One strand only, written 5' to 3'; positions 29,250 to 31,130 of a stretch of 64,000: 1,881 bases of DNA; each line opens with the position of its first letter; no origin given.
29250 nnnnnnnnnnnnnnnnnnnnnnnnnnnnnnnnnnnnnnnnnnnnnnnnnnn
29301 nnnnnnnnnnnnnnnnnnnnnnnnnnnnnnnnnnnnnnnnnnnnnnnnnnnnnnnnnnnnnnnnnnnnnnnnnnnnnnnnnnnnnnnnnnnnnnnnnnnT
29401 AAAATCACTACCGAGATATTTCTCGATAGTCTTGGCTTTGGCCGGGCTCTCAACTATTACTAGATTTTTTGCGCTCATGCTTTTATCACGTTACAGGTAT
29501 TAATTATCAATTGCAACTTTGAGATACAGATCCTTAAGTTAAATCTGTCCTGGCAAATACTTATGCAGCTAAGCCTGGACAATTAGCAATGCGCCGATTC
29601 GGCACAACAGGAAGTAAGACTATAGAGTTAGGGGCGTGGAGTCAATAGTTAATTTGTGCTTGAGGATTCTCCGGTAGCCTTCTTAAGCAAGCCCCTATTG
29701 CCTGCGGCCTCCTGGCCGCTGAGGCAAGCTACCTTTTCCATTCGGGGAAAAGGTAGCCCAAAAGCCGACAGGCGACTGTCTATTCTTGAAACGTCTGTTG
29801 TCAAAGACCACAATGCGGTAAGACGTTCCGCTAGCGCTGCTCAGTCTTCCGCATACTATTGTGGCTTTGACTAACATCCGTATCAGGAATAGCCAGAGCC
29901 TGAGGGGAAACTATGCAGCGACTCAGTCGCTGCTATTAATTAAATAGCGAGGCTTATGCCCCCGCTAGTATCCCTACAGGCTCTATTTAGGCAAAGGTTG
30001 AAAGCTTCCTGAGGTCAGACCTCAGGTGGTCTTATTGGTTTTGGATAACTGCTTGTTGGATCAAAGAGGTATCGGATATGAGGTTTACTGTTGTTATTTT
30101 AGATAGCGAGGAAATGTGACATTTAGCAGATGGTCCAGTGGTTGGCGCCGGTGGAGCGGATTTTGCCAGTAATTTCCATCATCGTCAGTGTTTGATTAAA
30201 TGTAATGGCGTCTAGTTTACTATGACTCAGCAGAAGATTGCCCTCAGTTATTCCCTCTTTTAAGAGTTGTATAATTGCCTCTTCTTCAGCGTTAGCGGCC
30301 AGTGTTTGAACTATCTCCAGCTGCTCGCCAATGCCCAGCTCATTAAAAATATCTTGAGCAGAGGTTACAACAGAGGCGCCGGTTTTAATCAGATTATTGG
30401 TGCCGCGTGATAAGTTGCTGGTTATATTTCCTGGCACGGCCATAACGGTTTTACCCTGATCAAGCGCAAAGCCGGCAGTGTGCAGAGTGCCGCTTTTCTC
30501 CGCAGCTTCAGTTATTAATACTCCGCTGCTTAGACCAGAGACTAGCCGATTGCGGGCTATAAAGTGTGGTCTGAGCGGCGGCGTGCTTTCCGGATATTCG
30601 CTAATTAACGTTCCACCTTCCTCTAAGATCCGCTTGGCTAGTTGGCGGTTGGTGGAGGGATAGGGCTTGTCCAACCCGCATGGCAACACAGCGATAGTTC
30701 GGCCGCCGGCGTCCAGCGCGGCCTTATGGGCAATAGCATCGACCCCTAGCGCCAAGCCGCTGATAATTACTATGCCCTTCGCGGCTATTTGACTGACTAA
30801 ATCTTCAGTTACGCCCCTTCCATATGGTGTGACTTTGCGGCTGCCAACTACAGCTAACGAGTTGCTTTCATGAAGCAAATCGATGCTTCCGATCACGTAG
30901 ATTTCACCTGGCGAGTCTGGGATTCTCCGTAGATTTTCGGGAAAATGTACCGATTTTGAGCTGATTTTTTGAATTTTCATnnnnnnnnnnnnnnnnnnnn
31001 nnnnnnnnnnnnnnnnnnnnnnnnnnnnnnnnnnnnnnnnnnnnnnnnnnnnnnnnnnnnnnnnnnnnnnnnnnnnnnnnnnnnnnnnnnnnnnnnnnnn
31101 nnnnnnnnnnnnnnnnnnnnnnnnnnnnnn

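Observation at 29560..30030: Densely structured ~370-470-nt RNA candidate between topA and dprA, apparently on the opposite strand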

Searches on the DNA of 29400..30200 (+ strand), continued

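Call 95: search_rna_families(sources=[L087, L055], threshold=evalue, max_evalue=1)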
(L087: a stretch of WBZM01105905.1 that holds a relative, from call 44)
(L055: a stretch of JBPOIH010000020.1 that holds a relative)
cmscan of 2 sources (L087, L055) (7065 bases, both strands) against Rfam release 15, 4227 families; matches with E-value up to 1: 1.
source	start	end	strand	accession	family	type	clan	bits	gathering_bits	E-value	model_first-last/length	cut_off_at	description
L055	589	685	-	RF03722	MIR4378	Gene; miRNA;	-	27.7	90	0.081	1-91/91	no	MIR4378 microRNA precursor family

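Call 99: search_with_rna_model(model_id=R2, sources=[L048, L078, L081, L043, L007, L094, L095, L096], max_evalue=1, show_alignments=5)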
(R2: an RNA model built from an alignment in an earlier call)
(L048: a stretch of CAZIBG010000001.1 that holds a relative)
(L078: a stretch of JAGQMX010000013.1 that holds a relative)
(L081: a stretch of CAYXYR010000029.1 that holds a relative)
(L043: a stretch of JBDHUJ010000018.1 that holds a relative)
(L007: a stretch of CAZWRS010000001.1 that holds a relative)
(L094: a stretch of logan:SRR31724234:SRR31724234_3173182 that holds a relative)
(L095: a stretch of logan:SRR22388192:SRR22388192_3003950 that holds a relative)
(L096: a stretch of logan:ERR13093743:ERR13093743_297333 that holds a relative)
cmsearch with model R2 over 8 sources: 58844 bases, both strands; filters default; matches with E-value up to 1: 5.
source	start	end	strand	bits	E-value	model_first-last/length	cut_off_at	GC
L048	99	141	+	16.6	0.014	1-57/57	no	0.42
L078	552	595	+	13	0.12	1-57/57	no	0.5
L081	206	248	+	12.5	0.15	1-57/57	no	0.33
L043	8912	8948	-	12.3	0.17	1-57/57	no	0.46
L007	1883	1926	+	10.1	0.62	1-57/57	no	0.45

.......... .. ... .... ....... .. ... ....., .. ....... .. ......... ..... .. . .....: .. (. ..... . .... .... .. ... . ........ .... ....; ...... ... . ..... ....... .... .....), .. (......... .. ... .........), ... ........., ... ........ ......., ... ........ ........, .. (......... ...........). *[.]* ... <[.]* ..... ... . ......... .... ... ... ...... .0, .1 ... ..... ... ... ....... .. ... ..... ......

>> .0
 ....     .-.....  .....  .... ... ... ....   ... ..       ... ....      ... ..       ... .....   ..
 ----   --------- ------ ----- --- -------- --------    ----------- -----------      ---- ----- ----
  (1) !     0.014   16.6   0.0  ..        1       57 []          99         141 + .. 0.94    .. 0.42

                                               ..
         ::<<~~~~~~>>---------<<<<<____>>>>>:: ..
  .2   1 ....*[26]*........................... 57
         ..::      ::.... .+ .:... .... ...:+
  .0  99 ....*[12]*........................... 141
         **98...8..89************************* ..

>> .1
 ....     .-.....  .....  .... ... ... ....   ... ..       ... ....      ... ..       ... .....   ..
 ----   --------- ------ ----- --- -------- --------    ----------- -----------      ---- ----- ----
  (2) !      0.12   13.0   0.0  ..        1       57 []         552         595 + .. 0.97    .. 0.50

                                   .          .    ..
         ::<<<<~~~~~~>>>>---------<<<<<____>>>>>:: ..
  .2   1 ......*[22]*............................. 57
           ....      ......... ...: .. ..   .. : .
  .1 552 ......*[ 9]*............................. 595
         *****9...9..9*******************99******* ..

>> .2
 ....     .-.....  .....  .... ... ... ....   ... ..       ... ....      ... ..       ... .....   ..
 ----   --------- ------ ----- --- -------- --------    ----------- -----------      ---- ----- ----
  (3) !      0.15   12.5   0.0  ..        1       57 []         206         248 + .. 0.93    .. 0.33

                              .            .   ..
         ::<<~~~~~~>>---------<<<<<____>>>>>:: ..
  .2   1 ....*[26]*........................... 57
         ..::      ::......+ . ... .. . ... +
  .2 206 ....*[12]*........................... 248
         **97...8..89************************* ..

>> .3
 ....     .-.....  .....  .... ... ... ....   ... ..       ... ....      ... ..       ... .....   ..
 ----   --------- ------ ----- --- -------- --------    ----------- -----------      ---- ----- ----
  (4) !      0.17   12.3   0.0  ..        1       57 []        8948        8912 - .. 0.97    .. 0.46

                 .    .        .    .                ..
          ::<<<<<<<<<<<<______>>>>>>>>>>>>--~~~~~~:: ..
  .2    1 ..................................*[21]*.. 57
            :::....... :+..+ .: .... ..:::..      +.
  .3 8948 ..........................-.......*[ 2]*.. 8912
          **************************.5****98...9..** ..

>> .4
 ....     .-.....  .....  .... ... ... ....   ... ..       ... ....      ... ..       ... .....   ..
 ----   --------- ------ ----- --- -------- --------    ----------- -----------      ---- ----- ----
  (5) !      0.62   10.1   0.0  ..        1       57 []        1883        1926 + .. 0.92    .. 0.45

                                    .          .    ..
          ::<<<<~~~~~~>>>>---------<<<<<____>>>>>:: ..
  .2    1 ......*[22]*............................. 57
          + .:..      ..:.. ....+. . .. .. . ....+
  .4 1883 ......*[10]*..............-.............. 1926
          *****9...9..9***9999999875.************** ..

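Call 102: search_with_rna_model(model_id=R2, sources=[window, L087, L055], max_evalue=0.001, make_alignment=true)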
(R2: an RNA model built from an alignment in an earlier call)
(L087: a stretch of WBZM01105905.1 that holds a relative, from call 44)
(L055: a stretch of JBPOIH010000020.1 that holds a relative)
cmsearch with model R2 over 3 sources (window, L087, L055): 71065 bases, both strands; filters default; matches with E-value up to 0.001: 4.
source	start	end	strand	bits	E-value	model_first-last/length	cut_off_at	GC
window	29726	29782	+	85.6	5.3e-20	1-57/57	no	0.51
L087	383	439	+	79.7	1.7e-18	1-57/57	no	0.53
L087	762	818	-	78.8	2.9e-18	1-57/57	no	0.42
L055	5138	5194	+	25.2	0.00011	1-57/57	no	0.47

Alignment A9: 4 matches aligned to the model, 57 columns, each read 5' to 3' on its own strand. Consensus structure (alignment columns), stored with it:
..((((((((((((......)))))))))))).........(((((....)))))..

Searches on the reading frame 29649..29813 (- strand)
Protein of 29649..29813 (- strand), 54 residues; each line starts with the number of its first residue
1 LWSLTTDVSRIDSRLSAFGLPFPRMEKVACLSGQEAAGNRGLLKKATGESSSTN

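Call 28: search_protein_families(library=pfam, proteins=[window:29649-29813:-], max_evalue=1)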
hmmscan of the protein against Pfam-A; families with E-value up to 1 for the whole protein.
window:29649-29813:- (54 aa): 0 families

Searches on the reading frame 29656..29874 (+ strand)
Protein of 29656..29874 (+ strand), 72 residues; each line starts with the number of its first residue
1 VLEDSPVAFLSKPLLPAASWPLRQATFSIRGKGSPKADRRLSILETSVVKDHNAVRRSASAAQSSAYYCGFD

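Call 28: search_protein_families(library=pfam, proteins=[window:29656-29874:+], max_evalue=1)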
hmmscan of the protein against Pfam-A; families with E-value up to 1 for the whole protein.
window:29656-29874:+ (72 aa): 0 families

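Call 44: find_related_loci(query=window:29656-29871:+, collection=metagenome_contigs, flank=3000)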
Query window:29656-29871:+ (72 aa) in metagenome_contigs; peptide patterns used: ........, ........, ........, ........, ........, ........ (x = any residue, [..] = any of these).
600 stretches matched a pattern (row limit reached: there are more); 1 encode a relative of the query (tblastn E <= 1e-3); 1 distinct loci.
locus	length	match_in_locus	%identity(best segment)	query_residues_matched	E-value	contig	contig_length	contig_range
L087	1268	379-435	77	20-41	3e-8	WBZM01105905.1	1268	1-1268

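Call 54: find_related_loci(query=window:29656-29871:+, collection=viral_contigs, flank=3000)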
Query window:29656-29871:+ (72 aa) in viral_contigs; peptide patterns used: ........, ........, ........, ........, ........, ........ (x = any residue, [..] = any of these).
33 stretches matched a pattern, but none encodes a relative of the query by tblastn (E <= 1e-3).

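Call 55: find_related_loci(query=L087:661-1017:+, collection=viral_contigs, flank=3000)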
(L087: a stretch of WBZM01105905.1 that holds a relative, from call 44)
Query L087:661-1017:+ (119 aa) in viral_contigs; peptide patterns used: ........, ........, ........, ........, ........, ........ (x = any residue, [..] = any of these).
4 stretches matched a pattern, but none encodes a relative of the query by tblastn (E <= 1e-3).

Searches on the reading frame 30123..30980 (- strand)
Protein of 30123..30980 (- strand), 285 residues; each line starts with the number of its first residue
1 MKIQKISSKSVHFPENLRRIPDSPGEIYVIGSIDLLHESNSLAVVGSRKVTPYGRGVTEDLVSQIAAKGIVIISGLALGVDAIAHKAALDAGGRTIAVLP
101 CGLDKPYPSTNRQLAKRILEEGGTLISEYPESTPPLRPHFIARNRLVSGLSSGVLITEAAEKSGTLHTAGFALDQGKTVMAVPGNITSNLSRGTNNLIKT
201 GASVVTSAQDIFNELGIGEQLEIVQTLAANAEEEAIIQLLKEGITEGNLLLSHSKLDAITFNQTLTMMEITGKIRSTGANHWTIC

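Call 7: search_protein_families(library=pfam, proteins=[window:30123-30980:-])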
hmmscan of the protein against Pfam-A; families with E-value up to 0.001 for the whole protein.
window:30123-30980:- (285 aa): 2 families
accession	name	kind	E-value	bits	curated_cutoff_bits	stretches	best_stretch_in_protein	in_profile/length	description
PF02481.21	DNA_processg_A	-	2.6e-75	252.7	29.6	1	3-206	7-211/212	DNA recombination-mediator protein A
PF18306.6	LDcluster4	-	7.3e-08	32.6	26.3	1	42-101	4-64/151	SLOG cluster4 family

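Call 9: find_encoding_contigs(protein=window:30123-30980:-, flank=3000, max_places=10)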
Protein window:30123-30980:- (285 aa): 1 contig read that carries it; 1 place shown.
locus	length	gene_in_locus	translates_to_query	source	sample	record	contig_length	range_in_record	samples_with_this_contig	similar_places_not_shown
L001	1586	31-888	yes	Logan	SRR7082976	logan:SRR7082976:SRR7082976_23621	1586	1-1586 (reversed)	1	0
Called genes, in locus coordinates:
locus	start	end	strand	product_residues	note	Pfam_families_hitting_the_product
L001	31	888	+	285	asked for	PF02481:DNA_processg_A, PF18306:LDcluster4 (faint)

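Call 17: find_homologous_proteins(query=window:30123-30980:-, max_evalue=1e-40)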
Query window:30123-30980:- (285 aa): 6856 proteins with E <= 1e-40 among 8000 candidates; the best 120 are listed.
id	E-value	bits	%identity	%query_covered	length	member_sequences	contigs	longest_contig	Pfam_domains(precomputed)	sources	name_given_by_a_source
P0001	8.3e-179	610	100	100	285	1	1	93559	PF02481.22,PF18306.7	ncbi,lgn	-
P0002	7.0e-129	447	72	100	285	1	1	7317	PF02481.22,PF18306.7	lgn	-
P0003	2.8e-126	438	75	94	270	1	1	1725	PF02481.22,PF18306.7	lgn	-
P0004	2.4e-125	435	71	100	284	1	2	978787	PF02481.22,PF17782.8,PF18306.7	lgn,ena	-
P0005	4.0e-125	434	72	100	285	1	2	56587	PF02481.22,PF17782.8,PF18306.7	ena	-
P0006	1.0e-124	433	72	100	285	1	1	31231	PF02481.22,PF17782.8,PF18306.7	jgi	-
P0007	2.4e-124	432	70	100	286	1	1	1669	PF02481.22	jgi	jgi:DNA processing protein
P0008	1.6e-123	429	70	100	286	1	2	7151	PF02481.22,PF17782.8,PF18306.7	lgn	-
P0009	3.7e-123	428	69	100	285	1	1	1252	PF02481.22,PF17782.8,PF18306.7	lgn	-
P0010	5.2e-123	427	70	100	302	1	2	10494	PF02481.22,PF18306.7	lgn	-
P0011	9.9e-123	427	71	100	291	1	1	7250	PF02481.22,PF18306.7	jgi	jgi:DNA processing protein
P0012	4.1e-121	421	69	100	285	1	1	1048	PF02481.22,PF17782.8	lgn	-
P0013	4.6e-121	421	67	100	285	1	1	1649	PF02481.22,PF18306.7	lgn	-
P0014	1.3e-120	420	67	100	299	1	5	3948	PF02481.22,PF18306.7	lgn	-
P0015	2.3e-120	419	69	99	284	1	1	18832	PF02481.22,PF17782.8,PF18306.7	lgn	-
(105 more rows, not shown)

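Call 18: find_encoding_contigs(protein=P0002, flank=3500, max_places=2)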
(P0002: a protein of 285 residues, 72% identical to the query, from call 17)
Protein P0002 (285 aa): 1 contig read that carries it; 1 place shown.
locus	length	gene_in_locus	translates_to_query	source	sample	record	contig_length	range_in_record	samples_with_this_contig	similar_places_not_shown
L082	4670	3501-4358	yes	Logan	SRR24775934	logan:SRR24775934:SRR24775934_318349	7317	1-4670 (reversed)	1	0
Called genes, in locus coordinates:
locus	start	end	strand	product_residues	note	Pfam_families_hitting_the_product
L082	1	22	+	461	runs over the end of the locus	PF00009:GTP_EFTU, PF01926:MMR_HSR1, PF02421:FeoB_N, PF04548:AIG1, PF03193:RsgA_GTPase (weak), PF01926:MMR_HSR1, PF02421:FeoB_N, PF14714:KH_dom-like, +8 more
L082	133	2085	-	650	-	PF00722:Glyco_hydro_16, PF00041:fn3 (faint), PF25833:Fn3_SaeA_3rd (faint), PF00754:F5_F8_type_C, PF22633:F5_F8_type_C_2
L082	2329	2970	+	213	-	PF01195:Pept_tRNA_hydro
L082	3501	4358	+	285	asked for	PF02481:DNA_processg_A, PF18306:LDcluster4 (faint)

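Call 19: find_encoding_contigs(protein=P0004, flank=3500, max_places=2)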
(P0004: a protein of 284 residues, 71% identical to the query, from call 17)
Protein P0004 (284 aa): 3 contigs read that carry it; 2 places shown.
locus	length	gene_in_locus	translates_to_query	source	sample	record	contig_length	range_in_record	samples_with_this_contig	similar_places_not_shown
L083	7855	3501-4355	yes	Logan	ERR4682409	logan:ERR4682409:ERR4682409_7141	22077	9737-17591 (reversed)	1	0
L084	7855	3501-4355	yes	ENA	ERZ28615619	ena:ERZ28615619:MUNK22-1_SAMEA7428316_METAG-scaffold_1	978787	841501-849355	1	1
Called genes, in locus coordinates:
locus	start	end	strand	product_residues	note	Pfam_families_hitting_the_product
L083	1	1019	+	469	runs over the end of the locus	PF00009:GTP_EFTU, PF01926:MMR_HSR1, PF02421:FeoB_N, PF04548:AIG1, PF00009:GTP_EFTU (weak), PF01926:MMR_HSR1, PF02421:FeoB_N, PF14714:KH_dom-like, +6 more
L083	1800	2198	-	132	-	-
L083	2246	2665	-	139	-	-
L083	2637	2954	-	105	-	-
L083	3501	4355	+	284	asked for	PF02481:DNA_processg_A, PF18306:LDcluster4 (faint), PF17782:WHD_DprA (faint)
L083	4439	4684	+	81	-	-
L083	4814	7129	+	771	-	PF01751:Toprim, PF01131:Topoisom_bac, PF13368:Toprim_C_rpt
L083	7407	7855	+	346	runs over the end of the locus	PF04545:Sigma70_r4, PF16007:DUF4777 (faint), PF05066:HARE-HTH (faint)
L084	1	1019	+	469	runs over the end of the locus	PF00009:GTP_EFTU, PF01926:MMR_HSR1, PF02421:FeoB_N, PF04548:AIG1, PF00009:GTP_EFTU (weak), PF01926:MMR_HSR1, PF02421:FeoB_N, PF14714:KH_dom-like, +6 more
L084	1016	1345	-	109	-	-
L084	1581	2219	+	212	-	PF01195:Pept_tRNA_hydro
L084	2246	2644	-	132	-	-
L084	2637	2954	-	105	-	-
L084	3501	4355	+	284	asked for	PF02481:DNA_processg_A, PF18306:LDcluster4 (faint), PF17782:WHD_DprA (faint)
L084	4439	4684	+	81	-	-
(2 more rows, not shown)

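Call 20: find_encoding_contigs(protein=P0005, flank=3500, max_places=2)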
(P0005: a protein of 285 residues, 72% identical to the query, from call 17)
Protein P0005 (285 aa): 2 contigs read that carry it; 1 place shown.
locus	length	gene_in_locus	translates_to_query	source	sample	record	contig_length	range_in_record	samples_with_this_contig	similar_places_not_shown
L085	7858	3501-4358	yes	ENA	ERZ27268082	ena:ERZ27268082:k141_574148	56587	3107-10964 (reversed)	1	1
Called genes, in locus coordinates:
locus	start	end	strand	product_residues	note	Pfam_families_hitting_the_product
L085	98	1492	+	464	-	PF00009:GTP_EFTU, PF00071:Ras (faint), PF01926:MMR_HSR1, PF02421:FeoB_N, PF04548:AIG1, PF01926:MMR_HSR1, PF02421:FeoB_N, PF14714:KH_dom-like, +5 more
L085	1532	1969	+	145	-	-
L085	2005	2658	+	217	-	PF01195:Pept_tRNA_hydro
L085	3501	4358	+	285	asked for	PF02481:DNA_processg_A, PF18306:LDcluster4 (faint), PF17782:WHD_DprA (weak)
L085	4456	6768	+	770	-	PF01751:Toprim, PF01131:Topoisom_bac, PF13368:Toprim_C_rpt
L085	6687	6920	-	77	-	-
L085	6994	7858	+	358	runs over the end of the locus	PF04545:Sigma70_r4, PF05066:HARE-HTH (faint)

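Call 21: find_encoding_contigs(protein=P0006, flank=3500, max_places=2)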
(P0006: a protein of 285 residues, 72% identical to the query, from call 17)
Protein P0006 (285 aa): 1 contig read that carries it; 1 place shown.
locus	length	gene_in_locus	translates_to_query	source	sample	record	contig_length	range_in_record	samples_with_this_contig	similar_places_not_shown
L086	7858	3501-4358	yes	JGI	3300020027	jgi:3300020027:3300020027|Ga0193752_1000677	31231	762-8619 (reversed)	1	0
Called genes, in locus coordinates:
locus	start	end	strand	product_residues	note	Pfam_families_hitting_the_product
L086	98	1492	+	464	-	PF00009:GTP_EFTU, PF00071:Ras (faint), PF01926:MMR_HSR1, PF02421:FeoB_N, PF04548:AIG1, PF01926:MMR_HSR1, PF02421:FeoB_N, PF14714:KH_dom-like, +5 more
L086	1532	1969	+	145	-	-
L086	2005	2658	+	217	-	PF01195:Pept_tRNA_hydro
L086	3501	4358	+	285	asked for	PF02481:DNA_processg_A, PF18306:LDcluster4 (faint), PF17782:WHD_DprA (weak)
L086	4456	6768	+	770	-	PF01751:Toprim, PF01131:Topoisom_bac, PF13368:Toprim_C_rpt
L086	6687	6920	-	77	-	-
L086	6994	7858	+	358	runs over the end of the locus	PF04545:Sigma70_r4, PF05066:HARE-HTH (faint)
